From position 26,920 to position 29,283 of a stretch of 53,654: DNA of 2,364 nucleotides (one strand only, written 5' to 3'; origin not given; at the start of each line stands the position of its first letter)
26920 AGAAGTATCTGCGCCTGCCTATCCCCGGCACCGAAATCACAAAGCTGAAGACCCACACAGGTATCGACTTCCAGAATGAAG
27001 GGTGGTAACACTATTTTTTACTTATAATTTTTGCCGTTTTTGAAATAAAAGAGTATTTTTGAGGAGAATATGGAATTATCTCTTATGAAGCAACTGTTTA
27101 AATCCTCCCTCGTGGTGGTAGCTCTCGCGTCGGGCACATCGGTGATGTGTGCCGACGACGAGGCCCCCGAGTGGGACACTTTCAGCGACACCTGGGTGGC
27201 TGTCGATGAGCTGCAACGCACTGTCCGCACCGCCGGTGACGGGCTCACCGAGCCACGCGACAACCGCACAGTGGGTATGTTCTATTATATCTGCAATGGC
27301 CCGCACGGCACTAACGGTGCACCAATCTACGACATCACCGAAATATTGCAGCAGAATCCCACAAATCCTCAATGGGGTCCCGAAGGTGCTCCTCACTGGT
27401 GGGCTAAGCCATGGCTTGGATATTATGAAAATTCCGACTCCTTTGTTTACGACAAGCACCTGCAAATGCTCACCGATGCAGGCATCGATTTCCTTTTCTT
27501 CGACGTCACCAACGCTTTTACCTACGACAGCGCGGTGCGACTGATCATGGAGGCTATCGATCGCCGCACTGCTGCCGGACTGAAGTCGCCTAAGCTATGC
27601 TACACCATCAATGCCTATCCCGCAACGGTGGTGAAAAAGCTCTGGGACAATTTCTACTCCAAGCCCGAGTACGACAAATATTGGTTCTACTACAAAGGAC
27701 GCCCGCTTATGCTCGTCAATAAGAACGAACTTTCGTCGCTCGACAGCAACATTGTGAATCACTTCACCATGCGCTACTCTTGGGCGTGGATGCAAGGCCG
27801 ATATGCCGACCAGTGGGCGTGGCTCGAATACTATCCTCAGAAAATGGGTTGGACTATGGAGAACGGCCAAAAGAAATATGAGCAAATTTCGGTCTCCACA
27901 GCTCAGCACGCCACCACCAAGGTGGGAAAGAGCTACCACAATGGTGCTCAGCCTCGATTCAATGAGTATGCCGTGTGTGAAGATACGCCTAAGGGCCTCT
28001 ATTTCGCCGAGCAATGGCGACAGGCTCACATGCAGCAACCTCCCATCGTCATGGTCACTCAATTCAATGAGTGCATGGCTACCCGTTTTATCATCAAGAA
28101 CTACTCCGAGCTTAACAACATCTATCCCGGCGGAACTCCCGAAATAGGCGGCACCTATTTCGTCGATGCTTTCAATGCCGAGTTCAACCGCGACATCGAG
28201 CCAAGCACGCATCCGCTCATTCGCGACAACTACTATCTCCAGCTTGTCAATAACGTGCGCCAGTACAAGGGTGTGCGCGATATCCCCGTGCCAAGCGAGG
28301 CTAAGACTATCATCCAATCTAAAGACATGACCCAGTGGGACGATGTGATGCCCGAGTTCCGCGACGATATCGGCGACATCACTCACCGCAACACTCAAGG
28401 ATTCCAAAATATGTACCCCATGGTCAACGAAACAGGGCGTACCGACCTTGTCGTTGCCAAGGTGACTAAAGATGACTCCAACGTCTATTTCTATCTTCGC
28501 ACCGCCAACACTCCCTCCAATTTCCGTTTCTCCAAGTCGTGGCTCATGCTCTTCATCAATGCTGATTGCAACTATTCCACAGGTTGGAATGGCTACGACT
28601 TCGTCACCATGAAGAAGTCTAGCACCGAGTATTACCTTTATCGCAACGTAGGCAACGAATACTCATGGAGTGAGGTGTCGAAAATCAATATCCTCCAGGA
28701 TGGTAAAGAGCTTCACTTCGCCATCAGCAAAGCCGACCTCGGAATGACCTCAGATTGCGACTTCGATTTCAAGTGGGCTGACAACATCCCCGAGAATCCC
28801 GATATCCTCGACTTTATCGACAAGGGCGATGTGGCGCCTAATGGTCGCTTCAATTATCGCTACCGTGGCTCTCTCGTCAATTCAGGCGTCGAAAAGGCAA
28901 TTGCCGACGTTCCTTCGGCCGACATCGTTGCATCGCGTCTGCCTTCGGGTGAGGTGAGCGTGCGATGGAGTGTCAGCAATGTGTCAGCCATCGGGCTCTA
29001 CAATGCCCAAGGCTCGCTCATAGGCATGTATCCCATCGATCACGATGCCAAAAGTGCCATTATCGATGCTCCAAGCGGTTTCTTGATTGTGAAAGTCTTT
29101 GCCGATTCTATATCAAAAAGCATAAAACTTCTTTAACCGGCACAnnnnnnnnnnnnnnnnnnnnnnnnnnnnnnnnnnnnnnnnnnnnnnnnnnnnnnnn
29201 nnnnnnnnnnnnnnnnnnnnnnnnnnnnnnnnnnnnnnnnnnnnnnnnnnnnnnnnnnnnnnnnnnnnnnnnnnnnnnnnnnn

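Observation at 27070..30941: Tandem GH99/WbsX/DUF5010-like paralogs, one T9SS-exported and one not: a candidate unassigned glycoside hydrolase activity at the heart of the rhamnose PUL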

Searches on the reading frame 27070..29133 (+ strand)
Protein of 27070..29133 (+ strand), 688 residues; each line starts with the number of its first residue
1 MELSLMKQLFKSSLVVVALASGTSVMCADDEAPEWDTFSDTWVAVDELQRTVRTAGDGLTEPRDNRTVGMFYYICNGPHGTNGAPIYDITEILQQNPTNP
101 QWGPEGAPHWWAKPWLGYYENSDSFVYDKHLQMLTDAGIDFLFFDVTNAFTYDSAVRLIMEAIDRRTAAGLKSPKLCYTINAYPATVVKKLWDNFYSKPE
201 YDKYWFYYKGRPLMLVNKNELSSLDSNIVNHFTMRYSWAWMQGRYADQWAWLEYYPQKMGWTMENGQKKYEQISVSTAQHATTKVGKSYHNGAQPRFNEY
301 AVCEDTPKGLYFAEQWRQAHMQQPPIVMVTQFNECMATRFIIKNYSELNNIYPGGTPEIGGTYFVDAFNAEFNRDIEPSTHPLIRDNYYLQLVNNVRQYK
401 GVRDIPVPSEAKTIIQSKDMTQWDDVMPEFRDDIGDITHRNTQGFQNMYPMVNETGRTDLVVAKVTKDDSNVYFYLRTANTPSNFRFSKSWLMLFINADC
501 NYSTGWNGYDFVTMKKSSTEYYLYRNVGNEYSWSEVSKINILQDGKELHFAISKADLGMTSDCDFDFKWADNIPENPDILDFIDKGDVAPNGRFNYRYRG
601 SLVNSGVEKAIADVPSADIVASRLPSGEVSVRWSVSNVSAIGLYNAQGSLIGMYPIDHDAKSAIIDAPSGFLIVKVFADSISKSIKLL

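Call 8: search_protein_families(library=pfam, proteins=[window:27070-29133:+], max_evalue=1)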
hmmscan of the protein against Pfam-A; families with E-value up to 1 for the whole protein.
window:27070-29133:+ (688 aa): 1 family
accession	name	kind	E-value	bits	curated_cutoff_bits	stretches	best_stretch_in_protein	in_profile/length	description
PF22875.4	Glu2-Pro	-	0.0083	16.7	27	1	488-547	44-103/130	Glu2-Pro domain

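Call 9: search_protein_families(library=ncbifam, proteins=[window:27070-29133:+], max_evalue=1)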
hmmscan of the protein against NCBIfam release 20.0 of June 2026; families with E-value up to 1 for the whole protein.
window:27070-29133:+ (688 aa): 1 family
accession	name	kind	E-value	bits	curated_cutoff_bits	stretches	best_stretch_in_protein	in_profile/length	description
TIGR04183.1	Por_Secre_tail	domain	0.11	12.4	23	1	630-687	12-69/72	T9SS type A sorting domain-containing protein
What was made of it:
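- On T9SS type A C-terminal sorting domain (TIGR04183 / PF18962), paralog 1 only: Alone, paralog 1 is below threshold (12.4 bits against 23, E 0.11, call 9).
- Tried and rejected: There was no above-threshold family and no DUF5010, WbsX or GH71 hit (calls 8, 9).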

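Call 11: search_solved_structures(query=window:27070-29133:+, max_evalue=10, show_alignments=2)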
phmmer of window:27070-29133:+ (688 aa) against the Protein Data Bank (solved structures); distinct sequences matched with E-value up to 10: 0.

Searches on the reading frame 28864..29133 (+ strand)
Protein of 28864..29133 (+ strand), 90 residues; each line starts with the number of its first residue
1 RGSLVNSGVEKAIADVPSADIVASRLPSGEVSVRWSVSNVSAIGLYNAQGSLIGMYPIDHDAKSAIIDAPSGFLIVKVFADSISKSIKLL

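Call 44: search_protein_families(library=pfam, alignment_id=A2, max_evalue=0.01)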
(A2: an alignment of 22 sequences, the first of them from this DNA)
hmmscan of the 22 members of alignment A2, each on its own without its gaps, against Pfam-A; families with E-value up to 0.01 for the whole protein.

A. member 1, seq(90 aa): 0 families

B. families by the number of members that match (of 22 scanned): 2 families
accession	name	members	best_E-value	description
PF18962.6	Por_Secre_tail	7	4e-07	Secretion system C-terminal sorting domain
PF13860.13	FlgD_ig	3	5.4e-05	FlgD Ig-like domain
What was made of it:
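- On T9SS type A C-terminal sorting domain (TIGR04183 / PF18962), paralog 1 only: Seven of 22 homologous tails hit PF18962, with a best E of 4e-7 (call 44).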

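Call 45: search_solved_structures(query=A2, max_evalue=1)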
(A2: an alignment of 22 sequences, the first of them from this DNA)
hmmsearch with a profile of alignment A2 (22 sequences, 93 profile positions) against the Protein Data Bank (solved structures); distinct sequences matched with E-value up to 1: 29.
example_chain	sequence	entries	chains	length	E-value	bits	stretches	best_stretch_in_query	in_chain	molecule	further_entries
7pq4_A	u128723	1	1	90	4.6e-08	36.4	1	8-93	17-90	Arginine-specific cysteine proteinase (Arg-gingipain)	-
5hfs_A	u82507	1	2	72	7.4e-08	35.8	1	16-93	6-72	Gingipain R2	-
5ag9_A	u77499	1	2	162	1.4e-07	34.8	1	5-93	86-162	Gingipain R2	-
5ag8_A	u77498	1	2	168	5e-07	33.1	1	16-93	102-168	GINGIPAIN R2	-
6d69_A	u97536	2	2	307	4e-06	30.2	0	29-76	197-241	NHL Repeat Region of D. melanogaster Thin | Thin, isoform D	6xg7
8glk_D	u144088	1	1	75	1.7e-05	28.2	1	27-92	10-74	Endonuclease I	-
5uyt_A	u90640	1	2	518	8.3e-05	26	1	8-91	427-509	Ice-binding protein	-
9whd_A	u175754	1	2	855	8.4e-05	26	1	25-91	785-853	GH167 glycoside hydrolase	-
6fwv_A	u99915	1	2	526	0.0072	19.8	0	39-75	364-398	Collagen Adhesion protein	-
9x1i_A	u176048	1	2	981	0.012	19.1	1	45-93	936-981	Endo-beta-N-acetylglucosaminidase HS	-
5ex7_A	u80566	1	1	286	0.061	16.8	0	20-81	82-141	Brain tumor protein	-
4zlr_A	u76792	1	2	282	0.063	16.8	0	20-81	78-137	Brain tumor protein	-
1q7f_A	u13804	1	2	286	0.065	16.7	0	20-81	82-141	brain tumor CG10719-PA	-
4azp_A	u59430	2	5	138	0.17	15.4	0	49-88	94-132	FATTY ACID-BINDING PROTEIN, EPIDERMAL | Fatty acid-binding protein 5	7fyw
4azo_A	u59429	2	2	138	0.18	15.3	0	49-88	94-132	FATTY ACID-BINDING PROTEIN, EPIDERMAL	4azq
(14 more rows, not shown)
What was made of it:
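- On T9SS type A C-terminal sorting domain (TIGR04183 / PF18962), paralog 1 only: The tail profile hits the gingipain RgpB sorting domain at E 5e-8, running to the last residue (call 45).
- Seven of 22 tails hit PF18962 (calls 44, 45).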
